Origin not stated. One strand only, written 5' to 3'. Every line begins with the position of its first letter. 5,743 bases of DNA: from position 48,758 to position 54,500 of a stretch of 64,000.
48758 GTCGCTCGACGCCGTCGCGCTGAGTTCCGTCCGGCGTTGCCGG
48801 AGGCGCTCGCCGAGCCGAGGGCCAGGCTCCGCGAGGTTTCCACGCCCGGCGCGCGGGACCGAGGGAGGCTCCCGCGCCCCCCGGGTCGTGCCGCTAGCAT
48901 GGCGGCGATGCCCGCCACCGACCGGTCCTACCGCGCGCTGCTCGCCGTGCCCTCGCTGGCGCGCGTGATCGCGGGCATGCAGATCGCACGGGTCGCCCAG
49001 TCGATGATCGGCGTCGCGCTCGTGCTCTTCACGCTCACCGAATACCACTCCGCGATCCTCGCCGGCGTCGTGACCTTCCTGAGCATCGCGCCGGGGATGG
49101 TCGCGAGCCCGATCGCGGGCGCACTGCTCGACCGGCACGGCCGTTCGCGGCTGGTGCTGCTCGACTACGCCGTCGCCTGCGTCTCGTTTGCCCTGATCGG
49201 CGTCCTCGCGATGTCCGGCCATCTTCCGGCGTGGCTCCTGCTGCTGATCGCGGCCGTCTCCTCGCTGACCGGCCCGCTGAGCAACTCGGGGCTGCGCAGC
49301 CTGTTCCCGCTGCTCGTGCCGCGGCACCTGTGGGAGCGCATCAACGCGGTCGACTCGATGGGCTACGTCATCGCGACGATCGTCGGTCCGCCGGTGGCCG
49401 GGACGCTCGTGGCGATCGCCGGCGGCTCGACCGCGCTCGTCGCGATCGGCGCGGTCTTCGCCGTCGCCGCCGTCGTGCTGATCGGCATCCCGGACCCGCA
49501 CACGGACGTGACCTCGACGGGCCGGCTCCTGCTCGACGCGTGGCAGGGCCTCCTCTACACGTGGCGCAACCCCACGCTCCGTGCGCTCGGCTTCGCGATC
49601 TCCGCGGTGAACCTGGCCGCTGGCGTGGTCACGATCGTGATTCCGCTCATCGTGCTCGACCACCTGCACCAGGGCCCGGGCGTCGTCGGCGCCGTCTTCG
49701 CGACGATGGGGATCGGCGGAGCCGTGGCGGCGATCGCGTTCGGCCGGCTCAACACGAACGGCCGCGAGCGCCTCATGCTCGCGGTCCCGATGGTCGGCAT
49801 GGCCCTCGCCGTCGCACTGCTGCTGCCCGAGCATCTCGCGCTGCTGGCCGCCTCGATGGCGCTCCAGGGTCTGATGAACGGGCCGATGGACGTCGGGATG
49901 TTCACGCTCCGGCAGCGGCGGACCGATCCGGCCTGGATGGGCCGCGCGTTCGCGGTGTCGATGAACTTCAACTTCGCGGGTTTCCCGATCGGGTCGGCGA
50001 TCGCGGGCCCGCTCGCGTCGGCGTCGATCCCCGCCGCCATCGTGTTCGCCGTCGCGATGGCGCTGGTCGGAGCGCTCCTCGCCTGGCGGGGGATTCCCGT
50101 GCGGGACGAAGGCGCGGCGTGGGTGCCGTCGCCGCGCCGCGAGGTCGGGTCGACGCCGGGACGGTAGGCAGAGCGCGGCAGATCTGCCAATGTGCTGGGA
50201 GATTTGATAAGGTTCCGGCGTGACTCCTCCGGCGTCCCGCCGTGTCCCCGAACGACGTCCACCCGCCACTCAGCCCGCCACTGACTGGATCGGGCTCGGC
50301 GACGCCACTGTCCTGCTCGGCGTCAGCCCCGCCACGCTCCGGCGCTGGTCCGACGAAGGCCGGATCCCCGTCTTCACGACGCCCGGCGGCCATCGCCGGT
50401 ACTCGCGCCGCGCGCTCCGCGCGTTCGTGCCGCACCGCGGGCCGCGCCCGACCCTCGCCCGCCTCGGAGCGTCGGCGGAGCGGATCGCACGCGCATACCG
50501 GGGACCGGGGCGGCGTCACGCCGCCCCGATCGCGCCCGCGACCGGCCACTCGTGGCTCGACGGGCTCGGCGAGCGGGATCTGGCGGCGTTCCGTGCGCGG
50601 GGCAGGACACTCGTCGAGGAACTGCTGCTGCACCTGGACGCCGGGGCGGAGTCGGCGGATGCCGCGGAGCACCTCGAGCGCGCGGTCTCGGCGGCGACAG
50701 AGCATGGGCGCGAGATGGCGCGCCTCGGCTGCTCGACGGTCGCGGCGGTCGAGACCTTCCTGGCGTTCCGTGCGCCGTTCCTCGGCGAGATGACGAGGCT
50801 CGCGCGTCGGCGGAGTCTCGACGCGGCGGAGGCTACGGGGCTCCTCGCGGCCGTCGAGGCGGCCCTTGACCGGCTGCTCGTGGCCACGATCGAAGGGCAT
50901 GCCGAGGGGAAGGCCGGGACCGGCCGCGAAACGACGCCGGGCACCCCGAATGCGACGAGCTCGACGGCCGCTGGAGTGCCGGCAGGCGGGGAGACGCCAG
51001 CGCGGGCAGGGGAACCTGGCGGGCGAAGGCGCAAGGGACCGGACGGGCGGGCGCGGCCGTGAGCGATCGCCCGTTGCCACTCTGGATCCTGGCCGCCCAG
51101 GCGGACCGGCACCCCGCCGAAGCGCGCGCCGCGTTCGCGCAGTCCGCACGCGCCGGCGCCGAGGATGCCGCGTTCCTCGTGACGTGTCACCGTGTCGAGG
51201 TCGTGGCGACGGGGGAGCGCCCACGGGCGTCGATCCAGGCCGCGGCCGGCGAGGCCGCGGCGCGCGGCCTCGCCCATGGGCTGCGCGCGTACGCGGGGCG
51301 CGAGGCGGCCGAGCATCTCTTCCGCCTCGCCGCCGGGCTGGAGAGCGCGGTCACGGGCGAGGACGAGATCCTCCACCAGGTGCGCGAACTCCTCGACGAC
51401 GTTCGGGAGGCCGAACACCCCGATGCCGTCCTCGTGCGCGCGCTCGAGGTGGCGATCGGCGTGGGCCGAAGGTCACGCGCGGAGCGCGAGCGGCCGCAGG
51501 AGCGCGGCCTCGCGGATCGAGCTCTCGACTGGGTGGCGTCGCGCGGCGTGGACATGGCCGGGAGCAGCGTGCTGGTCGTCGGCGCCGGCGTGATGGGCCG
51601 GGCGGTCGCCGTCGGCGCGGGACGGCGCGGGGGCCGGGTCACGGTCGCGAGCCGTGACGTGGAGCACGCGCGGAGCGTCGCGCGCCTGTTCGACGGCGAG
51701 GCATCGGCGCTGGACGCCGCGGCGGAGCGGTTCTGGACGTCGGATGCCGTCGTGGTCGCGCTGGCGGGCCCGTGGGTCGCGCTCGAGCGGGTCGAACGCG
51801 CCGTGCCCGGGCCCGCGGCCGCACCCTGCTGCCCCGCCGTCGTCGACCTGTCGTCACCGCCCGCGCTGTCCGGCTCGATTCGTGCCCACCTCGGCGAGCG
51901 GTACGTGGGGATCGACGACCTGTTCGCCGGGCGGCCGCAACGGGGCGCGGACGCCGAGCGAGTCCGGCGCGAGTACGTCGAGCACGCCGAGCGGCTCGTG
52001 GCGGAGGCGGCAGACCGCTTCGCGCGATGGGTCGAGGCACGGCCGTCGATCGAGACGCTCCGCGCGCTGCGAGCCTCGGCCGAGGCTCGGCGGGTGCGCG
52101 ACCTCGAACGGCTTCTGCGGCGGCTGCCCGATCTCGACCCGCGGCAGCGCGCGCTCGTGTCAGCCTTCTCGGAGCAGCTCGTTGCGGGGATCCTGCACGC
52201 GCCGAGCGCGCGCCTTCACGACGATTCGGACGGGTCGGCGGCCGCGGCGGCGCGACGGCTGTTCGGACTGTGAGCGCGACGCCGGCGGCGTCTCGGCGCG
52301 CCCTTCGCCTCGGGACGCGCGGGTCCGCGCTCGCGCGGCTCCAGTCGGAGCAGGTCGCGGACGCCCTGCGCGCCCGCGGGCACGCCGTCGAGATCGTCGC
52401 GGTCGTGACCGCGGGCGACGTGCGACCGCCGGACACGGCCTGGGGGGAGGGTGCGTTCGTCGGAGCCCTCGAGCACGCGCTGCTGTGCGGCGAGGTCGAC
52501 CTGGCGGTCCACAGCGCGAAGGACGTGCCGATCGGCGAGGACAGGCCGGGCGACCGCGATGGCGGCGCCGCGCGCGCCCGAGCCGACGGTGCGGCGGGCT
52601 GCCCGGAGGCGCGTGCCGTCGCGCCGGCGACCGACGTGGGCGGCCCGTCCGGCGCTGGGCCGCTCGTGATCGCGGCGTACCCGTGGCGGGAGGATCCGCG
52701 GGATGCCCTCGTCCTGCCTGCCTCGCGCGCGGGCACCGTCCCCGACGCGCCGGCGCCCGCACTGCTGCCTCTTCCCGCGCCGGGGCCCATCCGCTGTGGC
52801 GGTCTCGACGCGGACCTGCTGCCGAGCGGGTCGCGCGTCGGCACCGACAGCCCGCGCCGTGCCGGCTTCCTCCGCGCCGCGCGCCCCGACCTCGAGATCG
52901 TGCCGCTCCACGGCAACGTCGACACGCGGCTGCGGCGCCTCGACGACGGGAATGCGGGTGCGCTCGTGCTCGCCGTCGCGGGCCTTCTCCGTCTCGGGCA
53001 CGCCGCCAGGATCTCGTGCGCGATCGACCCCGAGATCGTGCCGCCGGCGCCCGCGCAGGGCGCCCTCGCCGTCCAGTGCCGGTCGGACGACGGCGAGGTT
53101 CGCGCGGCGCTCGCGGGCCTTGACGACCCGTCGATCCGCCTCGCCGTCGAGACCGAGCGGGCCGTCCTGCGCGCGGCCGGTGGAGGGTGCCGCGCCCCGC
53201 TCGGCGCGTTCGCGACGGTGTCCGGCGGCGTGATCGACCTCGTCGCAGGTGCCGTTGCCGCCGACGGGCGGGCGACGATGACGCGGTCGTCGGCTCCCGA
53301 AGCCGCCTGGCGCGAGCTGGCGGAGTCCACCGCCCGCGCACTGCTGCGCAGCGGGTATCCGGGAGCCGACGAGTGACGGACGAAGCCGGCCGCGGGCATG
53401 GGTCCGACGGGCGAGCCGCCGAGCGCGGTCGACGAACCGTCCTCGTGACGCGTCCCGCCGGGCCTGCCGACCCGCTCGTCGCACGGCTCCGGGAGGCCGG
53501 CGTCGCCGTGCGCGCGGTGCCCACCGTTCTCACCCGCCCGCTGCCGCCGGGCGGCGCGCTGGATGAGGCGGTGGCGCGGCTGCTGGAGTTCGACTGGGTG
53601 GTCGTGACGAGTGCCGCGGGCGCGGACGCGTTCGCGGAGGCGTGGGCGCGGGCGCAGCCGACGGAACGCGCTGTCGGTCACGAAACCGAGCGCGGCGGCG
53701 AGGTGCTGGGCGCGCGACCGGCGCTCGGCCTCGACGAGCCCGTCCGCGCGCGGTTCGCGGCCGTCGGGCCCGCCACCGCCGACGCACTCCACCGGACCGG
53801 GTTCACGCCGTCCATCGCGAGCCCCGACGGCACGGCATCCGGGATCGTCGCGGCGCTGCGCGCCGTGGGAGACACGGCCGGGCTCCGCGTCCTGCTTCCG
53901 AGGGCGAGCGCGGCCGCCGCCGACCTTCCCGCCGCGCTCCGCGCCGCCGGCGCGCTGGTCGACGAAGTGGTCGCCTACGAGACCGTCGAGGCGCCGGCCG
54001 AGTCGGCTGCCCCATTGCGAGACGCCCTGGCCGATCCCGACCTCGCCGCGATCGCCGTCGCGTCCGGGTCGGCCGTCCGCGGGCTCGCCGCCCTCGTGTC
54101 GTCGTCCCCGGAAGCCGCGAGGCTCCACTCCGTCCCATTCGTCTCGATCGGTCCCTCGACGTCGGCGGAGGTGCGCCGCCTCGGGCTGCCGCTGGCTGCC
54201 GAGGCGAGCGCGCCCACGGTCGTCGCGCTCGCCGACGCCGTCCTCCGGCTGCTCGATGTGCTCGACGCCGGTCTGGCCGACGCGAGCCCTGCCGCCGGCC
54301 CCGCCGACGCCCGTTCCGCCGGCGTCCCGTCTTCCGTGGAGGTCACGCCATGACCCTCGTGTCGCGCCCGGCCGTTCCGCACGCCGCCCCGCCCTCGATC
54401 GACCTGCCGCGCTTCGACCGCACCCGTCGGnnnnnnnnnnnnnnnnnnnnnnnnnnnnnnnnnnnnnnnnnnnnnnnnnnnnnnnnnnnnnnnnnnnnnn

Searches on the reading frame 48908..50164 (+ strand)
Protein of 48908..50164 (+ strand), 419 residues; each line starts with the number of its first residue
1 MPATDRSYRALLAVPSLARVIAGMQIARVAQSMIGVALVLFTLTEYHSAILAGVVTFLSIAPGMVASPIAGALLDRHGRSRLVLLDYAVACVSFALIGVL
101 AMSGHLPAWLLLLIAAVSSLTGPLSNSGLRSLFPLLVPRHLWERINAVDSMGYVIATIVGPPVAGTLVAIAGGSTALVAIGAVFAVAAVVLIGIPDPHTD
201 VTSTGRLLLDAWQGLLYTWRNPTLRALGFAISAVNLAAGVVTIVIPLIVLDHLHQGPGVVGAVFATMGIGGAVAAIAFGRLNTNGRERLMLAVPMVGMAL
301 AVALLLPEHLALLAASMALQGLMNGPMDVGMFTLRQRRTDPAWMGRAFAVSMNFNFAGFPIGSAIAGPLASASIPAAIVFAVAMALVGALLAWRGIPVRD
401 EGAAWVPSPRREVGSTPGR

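Call 11: search_protein_families(library=ncbifam, proteins=[window:48908-50164:+])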
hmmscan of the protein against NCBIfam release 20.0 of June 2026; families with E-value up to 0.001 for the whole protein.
window:48908-50164:+ (419 aa): 11 families
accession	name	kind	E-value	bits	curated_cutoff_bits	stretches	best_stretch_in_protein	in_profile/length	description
TIGR00900.1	2A0121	subfamily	1.2e-42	146.6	319.6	1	19-371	3-361/364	H+ Antiporter protein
NF007792.0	PRK10489.1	equivalog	9.2e-24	84.2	324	1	29-393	31-397/419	enterobactin transporter EntS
NF052575.1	MFS_efflux_Tap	equivalog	1.1e-21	77.4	625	1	28-387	17-385/401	multidrug efflux MFS transporter Tap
NF012178.0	tet_MFS_V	exception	2.7e-18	66.3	640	1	5-390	7-389/409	tetracycline efflux MFS transporter Tet(V)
NF000245.1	macrolide_MefA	exception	1.7e-17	63.6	675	1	20-370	14-370/405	macrolide efflux MFS transporter Mef(A)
NF000051.1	macrolide_MefB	exception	1.1e-10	41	800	1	22-387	16-386/409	macrolide efflux MFS transporter Mef(B)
TIGR00880.1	2_A_01_02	superfamily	9e-08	32.3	131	1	64-192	12-135/141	multidrug resistance protein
NF000246.1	macrolide_MefC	exception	1.9e-07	30.5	870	1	22-385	15-383/407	macrolide efflux MFS transporter Mef(C)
NF005291.0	PRK06814.1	equivalog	6.3e-07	27.7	1349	1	36-306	35-309/1140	acyl-[ACP]--phospholipid O-acyltransferase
NF000154.1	macrolide_MefEN2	exception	7.8e-06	25.4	800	1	17-360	8-353/401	macrolide efflux MFS transporter Mef(En2)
NF012177.1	tet_MFS_42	exception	0.0007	19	850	0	238-392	13-170/411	tetracycline efflux MFS transporter Tet(42)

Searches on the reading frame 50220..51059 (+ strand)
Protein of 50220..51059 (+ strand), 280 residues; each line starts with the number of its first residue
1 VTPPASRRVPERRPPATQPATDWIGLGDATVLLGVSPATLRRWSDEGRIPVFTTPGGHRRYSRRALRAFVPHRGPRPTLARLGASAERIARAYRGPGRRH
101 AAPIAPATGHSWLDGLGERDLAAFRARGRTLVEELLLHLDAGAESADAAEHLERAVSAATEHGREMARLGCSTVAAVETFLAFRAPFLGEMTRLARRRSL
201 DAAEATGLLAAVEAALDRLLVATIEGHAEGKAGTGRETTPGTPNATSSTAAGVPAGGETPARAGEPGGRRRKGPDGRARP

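Call 78: search_protein_families(library=pfam, proteins=[window:50220-51059:+], max_evalue=0.00001)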
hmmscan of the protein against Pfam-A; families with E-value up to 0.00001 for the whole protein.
window:50220-51059:+ (280 aa): 2 families
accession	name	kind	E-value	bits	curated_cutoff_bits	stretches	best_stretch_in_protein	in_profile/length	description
PF12728.13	HTH_17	-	3.1e-09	37.4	27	1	27-69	5-46/51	Helix-turn-helix domain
PF00376.29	MerR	-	2.2e-08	34.2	28.2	1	32-61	8-38/38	MerR family regulatory protein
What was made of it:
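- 50220..51062 (+): MerR/HTH_17-type regulator gene; its end overlaps the hemA start. First gene of the cluster (context). Pfam HTH_17 and MerR (call 78).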

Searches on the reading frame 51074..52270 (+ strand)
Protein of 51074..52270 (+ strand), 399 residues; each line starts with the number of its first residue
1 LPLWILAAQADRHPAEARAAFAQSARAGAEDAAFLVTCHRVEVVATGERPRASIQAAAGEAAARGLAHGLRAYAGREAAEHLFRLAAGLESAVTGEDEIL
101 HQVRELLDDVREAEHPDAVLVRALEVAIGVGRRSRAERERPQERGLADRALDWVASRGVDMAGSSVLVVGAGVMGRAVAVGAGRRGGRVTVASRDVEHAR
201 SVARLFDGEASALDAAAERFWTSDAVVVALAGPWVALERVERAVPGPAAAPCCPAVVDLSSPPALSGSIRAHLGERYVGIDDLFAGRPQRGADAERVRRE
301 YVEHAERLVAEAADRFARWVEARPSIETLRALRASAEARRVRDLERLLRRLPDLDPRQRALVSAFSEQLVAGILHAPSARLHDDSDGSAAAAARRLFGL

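Call 11: search_protein_families(library=ncbifam, proteins=[window:51074-52270:+])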
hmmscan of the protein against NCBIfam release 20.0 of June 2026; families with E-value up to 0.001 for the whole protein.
window:51074-52270:+ (399 aa): 10 families
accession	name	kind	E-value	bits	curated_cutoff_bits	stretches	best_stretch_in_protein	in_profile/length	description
NF000744.0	PRK00045.1-3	equivalog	2e-43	148.9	429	1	26-398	38-423/447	glutamyl-tRNA reductase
TIGR01035.1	hemA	equivalog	5.5e-40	137.6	209.55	1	30-386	40-398/416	glutamyl-tRNA reductase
NF000752.0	PRK00045.4-2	equivalog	5.5e-18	65.3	381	1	32-310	47-315/412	glutamyl-tRNA reductase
NF000751.1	PRK00045.4-1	equivalog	3.6e-13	49.3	478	1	60-214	79-235/426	glutamyl-tRNA reductase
NF000750.0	PRK00045.3-4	equivalog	3e-12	46.3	289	1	24-382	34-392/439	glutamyl-tRNA reductase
NF001909.0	PRK00676.1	equivalog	3.3e-10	39.5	478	1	16-195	29-207/338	glutamyl-tRNA reductase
NF010548.0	PRK13940.1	equivalog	3.3e-06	26.2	469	1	74-214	91-234/414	glutamyl-tRNA reductase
NF001319.0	PRK00258.3-3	equivalog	7.3e-06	25.2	252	1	158-228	117-188/279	shikimate dehydrogenase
TIGR00507.1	aroE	equivalog_domain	0.00012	21.3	200.2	0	163-222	117-178/270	shikimate dehydrogenase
TIGR03364.1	HpnW_proposed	hypoth_equivalog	0.00045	19.4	285.1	1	165-199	2-36/365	TIGR03364 family FAD-dependent oxidoreductase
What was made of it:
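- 51059..52273 (+): hemA, glutamyl-tRNA reductase (context). NCBIfam hemA models match, below the curated cut-off (call 11).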

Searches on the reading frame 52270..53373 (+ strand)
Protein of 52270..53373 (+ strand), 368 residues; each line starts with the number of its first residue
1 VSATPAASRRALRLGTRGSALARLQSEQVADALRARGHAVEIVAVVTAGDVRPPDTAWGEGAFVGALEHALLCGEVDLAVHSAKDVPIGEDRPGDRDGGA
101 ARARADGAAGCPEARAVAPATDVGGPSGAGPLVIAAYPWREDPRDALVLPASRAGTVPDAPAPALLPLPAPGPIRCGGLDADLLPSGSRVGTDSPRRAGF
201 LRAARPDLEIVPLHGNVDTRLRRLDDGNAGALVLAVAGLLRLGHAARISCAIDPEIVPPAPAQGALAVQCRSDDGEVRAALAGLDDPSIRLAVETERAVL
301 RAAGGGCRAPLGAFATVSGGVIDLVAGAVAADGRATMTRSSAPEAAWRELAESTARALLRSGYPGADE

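Call 11: search_protein_families(library=ncbifam, proteins=[window:52270-53373:+])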
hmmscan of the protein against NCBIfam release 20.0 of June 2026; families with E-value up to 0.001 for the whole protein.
window:52270-53373:+ (368 aa): 2 families
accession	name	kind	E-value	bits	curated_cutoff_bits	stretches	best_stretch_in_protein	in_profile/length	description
TIGR00212.1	hemC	equivalog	8.3e-69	231.8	164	2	179-359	109-290/293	hydroxymethylbilane synthase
NF002202.0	PRK01066.1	equivalog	1.8e-20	73.2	251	2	184-284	132-229/241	hydroxymethylbilane synthase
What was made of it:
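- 52270..53376 (+): hemC, hydroxymethylbilane synthase (context). TIGR00212, 231.8 bits against cut-off 164 (call 11)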

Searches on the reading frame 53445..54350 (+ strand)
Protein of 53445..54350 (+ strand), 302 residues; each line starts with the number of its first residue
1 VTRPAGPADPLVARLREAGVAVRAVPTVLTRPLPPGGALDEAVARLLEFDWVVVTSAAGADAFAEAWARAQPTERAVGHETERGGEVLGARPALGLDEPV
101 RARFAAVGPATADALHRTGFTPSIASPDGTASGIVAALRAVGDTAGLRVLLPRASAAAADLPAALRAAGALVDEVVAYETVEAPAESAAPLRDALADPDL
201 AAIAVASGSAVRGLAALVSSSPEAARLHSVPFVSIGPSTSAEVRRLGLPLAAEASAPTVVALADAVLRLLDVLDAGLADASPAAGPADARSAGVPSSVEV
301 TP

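Call 11: search_protein_families(library=ncbifam, proteins=[window:53445-54350:+])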
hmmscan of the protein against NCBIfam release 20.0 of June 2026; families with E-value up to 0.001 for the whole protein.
window:53445-54350:+ (302 aa): 10 families
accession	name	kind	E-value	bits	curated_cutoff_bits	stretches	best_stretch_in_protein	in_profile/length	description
NF004593.0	PRK05928.4-2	equivalog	1.3e-19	70.6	275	2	104-267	82-240/247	uroporphyrinogen-III synthase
NF004587.0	PRK05928.2-5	equivalog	3e-14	53.1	246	1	15-217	24-184/245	uroporphyrinogen-III synthase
NF005411.0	PRK06975.1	equivalog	1.1e-12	47.1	414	1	1-271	11-270/660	fused uroporphyrinogen-III synthase HemD/membrane protein HemX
NF004584.0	PRK05928.2-1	equivalog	2.7e-12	46.7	233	1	101-228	92-218/269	uroporphyrinogen-III synthase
NF004583.0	PRK05928.1-5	equivalog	3.7e-08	33.2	432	1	98-244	80-224/250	uroporphyrinogen-III synthase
NF004585.0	PRK05928.2-2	equivalog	8e-08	32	241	1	95-221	71-198/255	uroporphyrinogen-III synthase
NF004594.0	PRK05928.4-3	equivalog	9.2e-08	31.8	365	1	104-246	73-209/237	uroporphyrinogen-III synthase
NF004395.0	PRK05752.1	equivalog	3.9e-07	29.6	380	0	2-248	9-229/255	uroporphyrinogen-III synthase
NF004582.0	PRK05928.1-1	equivalog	2.1e-06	27.5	319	0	98-246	78-225/246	uroporphyrinogen-III synthase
NF004586.0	PRK05928.2-4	equivalog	7.1e-06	25.6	401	1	103-266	75-234/240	uroporphyrinogen-III synthase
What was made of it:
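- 53445..54353 (+): hemD, uroporphyrinogen-III synthase (context). Weak NCBIfam HemD matches (call 11).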
